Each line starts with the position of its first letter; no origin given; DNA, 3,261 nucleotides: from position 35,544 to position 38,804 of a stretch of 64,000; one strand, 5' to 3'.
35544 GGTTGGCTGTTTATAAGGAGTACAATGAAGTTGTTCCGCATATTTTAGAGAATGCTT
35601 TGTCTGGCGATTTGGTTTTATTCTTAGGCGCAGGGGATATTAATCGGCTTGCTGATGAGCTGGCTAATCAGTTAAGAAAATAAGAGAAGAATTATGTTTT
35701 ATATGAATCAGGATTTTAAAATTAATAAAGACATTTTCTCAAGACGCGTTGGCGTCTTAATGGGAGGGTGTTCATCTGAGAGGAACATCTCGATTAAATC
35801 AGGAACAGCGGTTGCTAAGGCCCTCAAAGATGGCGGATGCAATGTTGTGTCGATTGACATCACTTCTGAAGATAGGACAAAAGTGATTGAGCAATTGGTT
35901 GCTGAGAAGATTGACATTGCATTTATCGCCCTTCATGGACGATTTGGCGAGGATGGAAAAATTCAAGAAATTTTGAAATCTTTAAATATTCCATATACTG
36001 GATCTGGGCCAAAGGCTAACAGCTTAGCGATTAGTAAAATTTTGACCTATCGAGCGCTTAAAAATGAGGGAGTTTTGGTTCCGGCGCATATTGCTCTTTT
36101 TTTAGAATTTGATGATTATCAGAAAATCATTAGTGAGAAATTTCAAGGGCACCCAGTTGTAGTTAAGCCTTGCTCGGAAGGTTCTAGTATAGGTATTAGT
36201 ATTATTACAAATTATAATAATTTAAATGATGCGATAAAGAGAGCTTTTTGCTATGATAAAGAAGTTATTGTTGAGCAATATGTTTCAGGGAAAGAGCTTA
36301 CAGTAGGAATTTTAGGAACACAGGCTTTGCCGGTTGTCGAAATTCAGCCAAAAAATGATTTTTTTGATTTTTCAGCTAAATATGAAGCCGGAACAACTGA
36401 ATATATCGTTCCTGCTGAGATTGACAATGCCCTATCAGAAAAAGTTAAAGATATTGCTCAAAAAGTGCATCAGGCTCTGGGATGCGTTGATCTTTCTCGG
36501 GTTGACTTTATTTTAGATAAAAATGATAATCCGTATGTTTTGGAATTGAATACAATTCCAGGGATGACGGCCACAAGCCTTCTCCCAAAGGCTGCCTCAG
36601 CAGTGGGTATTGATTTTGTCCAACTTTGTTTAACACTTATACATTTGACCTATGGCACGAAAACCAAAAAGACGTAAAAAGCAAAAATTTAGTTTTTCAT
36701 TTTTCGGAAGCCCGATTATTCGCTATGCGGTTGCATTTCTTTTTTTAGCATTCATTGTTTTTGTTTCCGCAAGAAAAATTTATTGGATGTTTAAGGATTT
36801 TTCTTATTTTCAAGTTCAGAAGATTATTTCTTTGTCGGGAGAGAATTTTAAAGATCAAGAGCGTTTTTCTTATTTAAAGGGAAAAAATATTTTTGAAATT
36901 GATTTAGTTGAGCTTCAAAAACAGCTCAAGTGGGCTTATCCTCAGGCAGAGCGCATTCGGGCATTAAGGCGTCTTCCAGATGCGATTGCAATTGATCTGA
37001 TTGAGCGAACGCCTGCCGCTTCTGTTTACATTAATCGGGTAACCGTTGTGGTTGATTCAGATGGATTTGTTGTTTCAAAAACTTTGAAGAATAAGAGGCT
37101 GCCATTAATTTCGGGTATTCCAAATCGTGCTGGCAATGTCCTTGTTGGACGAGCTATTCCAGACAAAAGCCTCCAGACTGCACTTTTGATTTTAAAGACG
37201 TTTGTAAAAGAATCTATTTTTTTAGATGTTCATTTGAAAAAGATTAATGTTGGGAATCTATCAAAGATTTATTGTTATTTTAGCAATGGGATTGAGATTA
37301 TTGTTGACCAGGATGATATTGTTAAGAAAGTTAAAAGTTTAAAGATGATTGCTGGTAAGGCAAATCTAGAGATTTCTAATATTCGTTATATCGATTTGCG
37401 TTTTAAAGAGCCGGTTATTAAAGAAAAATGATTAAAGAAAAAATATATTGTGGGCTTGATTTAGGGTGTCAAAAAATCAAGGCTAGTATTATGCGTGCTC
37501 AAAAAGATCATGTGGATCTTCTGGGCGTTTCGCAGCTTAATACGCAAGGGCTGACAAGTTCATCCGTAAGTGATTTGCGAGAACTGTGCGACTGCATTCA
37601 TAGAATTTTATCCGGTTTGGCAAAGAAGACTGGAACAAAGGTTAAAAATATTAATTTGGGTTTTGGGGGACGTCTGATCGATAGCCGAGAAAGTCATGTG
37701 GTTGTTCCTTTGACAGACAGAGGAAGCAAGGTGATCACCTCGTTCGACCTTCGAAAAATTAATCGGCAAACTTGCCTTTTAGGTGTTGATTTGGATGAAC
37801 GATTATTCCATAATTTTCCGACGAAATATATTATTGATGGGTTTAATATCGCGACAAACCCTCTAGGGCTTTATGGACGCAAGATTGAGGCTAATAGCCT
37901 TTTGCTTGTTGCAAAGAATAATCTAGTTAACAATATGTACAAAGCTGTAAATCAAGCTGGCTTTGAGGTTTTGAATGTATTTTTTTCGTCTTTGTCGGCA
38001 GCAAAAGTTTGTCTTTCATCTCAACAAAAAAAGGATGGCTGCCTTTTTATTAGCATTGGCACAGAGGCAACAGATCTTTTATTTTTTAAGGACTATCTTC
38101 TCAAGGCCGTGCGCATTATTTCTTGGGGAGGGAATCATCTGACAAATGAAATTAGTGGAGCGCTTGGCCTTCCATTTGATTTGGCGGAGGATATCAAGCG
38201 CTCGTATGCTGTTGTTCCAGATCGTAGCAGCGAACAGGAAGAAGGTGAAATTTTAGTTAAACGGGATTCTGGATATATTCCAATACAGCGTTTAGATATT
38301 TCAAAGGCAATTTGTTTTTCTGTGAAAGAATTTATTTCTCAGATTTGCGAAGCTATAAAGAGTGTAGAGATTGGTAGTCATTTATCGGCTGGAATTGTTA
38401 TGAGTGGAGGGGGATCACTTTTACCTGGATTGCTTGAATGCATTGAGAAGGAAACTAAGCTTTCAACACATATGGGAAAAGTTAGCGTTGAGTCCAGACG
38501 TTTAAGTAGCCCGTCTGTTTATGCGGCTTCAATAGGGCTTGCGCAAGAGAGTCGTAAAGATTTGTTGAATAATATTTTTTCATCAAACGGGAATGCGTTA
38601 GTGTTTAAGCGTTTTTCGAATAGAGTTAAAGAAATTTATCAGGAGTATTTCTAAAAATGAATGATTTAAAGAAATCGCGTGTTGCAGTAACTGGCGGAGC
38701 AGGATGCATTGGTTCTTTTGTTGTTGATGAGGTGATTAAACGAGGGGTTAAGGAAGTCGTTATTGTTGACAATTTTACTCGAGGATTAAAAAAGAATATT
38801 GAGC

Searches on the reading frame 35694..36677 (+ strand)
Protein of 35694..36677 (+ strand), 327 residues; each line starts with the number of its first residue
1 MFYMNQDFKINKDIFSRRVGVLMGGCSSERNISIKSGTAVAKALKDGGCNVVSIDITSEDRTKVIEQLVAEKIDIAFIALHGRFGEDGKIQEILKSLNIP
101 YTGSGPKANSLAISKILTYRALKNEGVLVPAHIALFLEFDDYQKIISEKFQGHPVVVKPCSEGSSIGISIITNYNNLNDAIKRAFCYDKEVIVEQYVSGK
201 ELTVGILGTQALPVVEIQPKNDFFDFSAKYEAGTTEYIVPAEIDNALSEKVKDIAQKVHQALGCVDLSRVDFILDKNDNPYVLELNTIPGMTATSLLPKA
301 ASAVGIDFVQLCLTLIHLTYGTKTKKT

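Call 9: search_protein_families(library=ncbifam, proteins=[window:35694-36677:+], max_evalue=1e-10)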
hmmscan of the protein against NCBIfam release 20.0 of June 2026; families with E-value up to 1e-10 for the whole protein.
window:35694-36677:+ (327 aa): 32 families (the best 25 are shown)
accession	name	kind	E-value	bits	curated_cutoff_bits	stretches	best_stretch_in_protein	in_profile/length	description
NF002378.0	PRK01372.1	subfamily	1.2e-105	352.6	243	1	17-319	7-301/305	D-alanine--D-alanine ligase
TIGR01205.1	D_ala_D_alaTIGR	subfamily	1.7e-93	313.1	245.65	1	18-318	1-316/318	D-alanine--D-alanine ligase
NF011169.0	PRK14571.1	equivalog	2.5e-81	273.3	404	1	18-316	2-292/300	D-alanyl-alanine synthetase A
NF002528.0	PRK01966.1-4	subfamily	1.3e-73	247.9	262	1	68-324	97-363/366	D-alanine--D-alanine ligase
NF002527.0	PRK01966.1-3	equivalog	3.2e-69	233.6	310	1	18-318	4-327/332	D-alanine--D-alanine ligase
NF000091.3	D_ala_D_ser_VanG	exception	2.3e-65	220.7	495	1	67-318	88-342/344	D-alanine--D-serine ligase VanG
NF011170.0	PRK14572.1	equivalog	3.9e-62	210.4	489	1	68-318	84-344/351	D-alanyl-alanine synthetase A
NF002526.0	PRK01966.1-2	equivalog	4.7e-62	210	449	1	69-324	90-352/362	D-alanine--D-alanine ligase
NF000207.3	D_ala_D_ser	equivalog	3.8e-59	200.5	520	1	72-319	89-339/342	D-alanine--D-serine ligase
NF011167.0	PRK14569.1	equivalog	3.9e-56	190.6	410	1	18-313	5-289/296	D-alanyl-alanine synthetase A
NF002525.0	PRK01966.1-1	equivalog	1.8e-55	188.4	457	1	70-322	96-353/364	D-alanine--D-alanine ligase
NF002529.0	PRK01966.1-5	equivalog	2.7e-51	174.5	472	1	62-319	75-336/348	D-alanine--D-alanine ligase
NF000206.1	D_ala_D_lac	equivalog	4e-51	174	550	1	70-319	88-340/342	D-alanine--(R)-lactate ligase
NF000093.1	D_ala_D_ser_VanN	exception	1.4e-46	159.2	700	1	70-319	88-340/343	D-alanine--D-serine ligase VanN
NF012214.1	D_ala_D_ser_VanC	exception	4.2e-46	157.7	650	1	73-319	95-345/350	D-alanine--D-serine ligase VanC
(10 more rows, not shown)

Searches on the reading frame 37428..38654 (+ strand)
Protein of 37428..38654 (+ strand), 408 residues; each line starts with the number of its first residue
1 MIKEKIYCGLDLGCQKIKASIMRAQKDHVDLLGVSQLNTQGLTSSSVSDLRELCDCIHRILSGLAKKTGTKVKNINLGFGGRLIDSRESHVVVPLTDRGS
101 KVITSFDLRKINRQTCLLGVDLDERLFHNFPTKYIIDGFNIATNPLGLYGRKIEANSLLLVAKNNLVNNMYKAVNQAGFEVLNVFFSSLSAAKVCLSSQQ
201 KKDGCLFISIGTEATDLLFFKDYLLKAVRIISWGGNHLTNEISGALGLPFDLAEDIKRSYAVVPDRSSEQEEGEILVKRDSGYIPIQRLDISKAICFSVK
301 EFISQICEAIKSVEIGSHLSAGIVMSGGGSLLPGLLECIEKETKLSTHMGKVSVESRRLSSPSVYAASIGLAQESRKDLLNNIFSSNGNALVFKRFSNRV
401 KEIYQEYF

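Call 4: search_protein_families(library=pfam, proteins=[window:37428-38654:+], max_evalue=0.01)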
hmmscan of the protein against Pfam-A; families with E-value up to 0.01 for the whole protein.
window:37428-38654:+ (408 aa): 5 families
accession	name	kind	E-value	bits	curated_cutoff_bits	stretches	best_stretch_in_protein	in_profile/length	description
PF14450.12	FtsA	-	5e-20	72.6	31.8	1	208-370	3-127/127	Cell division protein FtsA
PF11104.14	PilM_2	-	1.3e-09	37.9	27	1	155-260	125-237/340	Type IV pilus assembly protein PilM;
PF02491.25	SHS2_FTSA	-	8.5e-09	36.1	25.4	1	82-158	2-76/79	SHS2 domain inserted in FTSA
PF06723.19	MreB_Mbl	-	8e-07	28.6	27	1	174-354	116-308/327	MreB/Mbl protein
PF00022.25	Actin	-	1.2e-06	27.9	27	1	298-370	305-377/410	Actin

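Call 5: search_protein_families(library=ncbifam, proteins=[window:37428-38654:+], max_evalue=0.01)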
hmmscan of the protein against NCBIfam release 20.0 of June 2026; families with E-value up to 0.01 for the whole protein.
window:37428-38654:+ (408 aa): 11 families
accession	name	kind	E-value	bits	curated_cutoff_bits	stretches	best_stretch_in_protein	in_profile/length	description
TIGR01174.1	ftsA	equivalog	3.4e-62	210.7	175.85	1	7-371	2-368/371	cell division protein FtsA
NF007009.0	PRK09472.1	equivalog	7.8e-40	137.2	409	1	4-382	7-393/420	cell division protein FtsA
NF011660.0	PRK15080.1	equivalog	1.5e-08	34.2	182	1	172-259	115-197/277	ethanolamine utilization protein EutJ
NF045709.1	Amuc_1101_fam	equivalog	2.2e-08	33.4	650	1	154-271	128-245/608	Amuc_1101 family PilM-like pilus complex protein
TIGR01175.1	pilM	subfamily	2.7e-08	33.2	133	1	157-343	135-306/348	type IV pilus assembly protein PilM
NF045748.1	MPN316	equivalog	3.1e-08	33.2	500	1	152-312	154-309/424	MPN316 family protein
NF010539.0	PRK13927.1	subfamily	3.8e-06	26.1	293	1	230-353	178-314/339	rod shape-determining protein MreB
TIGR00904.1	mreB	subfamily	3.5e-05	23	365.75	1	253-351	206-312/334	MreB/Mrl family cell shape determining protein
TIGR02529.1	EutJ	subfamily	3.6e-05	23.4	152.1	1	171-259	81-164/239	ethanolamine utilization protein EutJ family protein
NF010540.1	PRK13929.1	exception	0.00029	20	515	1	253-356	206-315/334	rod-share determining protein MreBH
NF040964.1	MamK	subfamily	0.0012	18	400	1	248-367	198-312/335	MamK family actin-like protein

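Call 68: find_related_loci(query=A6, collection=genome_contigs, flank=10000)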
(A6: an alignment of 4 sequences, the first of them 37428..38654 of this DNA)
Query A6 (408 aa) in genome_contigs; peptide patterns used: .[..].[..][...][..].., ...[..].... (x = any residue, [..] = any of these).
344 stretches matched a pattern; 43 encode a relative of the query (tblastn E <= 1e-3); 43 distinct loci.
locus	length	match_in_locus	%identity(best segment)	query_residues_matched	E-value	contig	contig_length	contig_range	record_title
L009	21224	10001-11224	77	1-408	0e+0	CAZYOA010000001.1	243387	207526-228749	MAG TPA_asm: uncultured Planctomycetales bacterium isolate binchicken_co181_631 genome assembly, contig: NODE_9_length_2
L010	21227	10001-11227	57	1-408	2e-157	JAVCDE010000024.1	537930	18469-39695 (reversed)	MAG: Candidatus Aceula meridiana isolate MAG_3300035698_985 Ga0374944_593031, whole genome shotgun sequence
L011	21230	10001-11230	53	1-408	7e-138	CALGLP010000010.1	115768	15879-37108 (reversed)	MAG TPA_asm: uncultured bacterium isolate SRR3330210_bin.157_CONCOCT_v1.1_MAG genome assembly, contig: ERZ724080.179, wh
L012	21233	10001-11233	48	1-408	7e-121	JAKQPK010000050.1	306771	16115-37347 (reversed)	MAG: Candidatus Omnitrophota bacterium isolate USMO_maxbin.079 k141_1416050, whole genome shotgun sequence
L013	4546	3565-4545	57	1-325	1e-121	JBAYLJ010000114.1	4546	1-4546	MAG: Candidatus Omnitrophota bacterium isolate SO_2016_LW1_10 scaffold33373_LW64-88_2016, whole genome shotgun sequence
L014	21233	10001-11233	46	1-408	8e-119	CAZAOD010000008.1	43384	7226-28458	MAG TPA_asm: uncultured Planctomycetales bacterium isolate binchicken_co173_225 genome assembly, contig: NODE_2976_lengt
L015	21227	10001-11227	45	1-408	7e-116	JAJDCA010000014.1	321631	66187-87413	MAG: Candidatus Omnitrophota bacterium isolate OFTM38 OFTM38_13, whole genome shotgun sequence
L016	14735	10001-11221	45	2-408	7e-115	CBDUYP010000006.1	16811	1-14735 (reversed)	MAG TPA_asm: uncultured bacterium isolate SRR22302374_binner13_Refined_60 genome assembly, contig: ERZ26661914.1961, who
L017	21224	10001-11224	42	1-408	6e-109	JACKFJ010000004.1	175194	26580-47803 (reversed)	MAG: Candidatus Omnitrophota bacterium isolate HK-STAS-OMNI-2 HK-STAS-OMNI-2_4, whole genome shotgun sequence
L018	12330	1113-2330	45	4-408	9e-108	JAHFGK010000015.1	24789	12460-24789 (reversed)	MAG: Candidatus Omnitrophota bacterium isolate nzgw313 NODE_2522_length_24790_cov_3.027079, whole genome shotgun sequenc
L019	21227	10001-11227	44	1-408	1e-106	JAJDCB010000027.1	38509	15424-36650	MAG: Candidatus Omnitrophota bacterium isolate OFTM390 OFTM390_26, whole genome shotgun sequence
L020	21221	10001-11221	42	2-408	2e-103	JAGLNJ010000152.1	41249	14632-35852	MAG: Candidatus Omnitrophota bacterium isolate RS_6_36 ROV157_6.bin.36.fa_152, whole genome shotgun sequence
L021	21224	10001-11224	44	1-408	2e-102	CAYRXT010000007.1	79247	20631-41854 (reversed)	MAG TPA_asm: uncultured Planctomycetales bacterium isolate SRP141376_co4_105 genome assembly, contig: NODE_525_length_79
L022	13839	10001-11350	43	1-408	7e-99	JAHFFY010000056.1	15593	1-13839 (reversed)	MAG: Candidatus Omnitrophota bacterium isolate nzgw302 NODE_5374_length_15594_cov_4.343437, whole genome shotgun sequenc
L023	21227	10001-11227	38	1-408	5e-96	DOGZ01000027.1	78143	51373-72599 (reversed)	MAG TPA_asm: Candidatus Omnitrophota bacterium isolate UBA10174 contig_11453, whole genome shotgun sequence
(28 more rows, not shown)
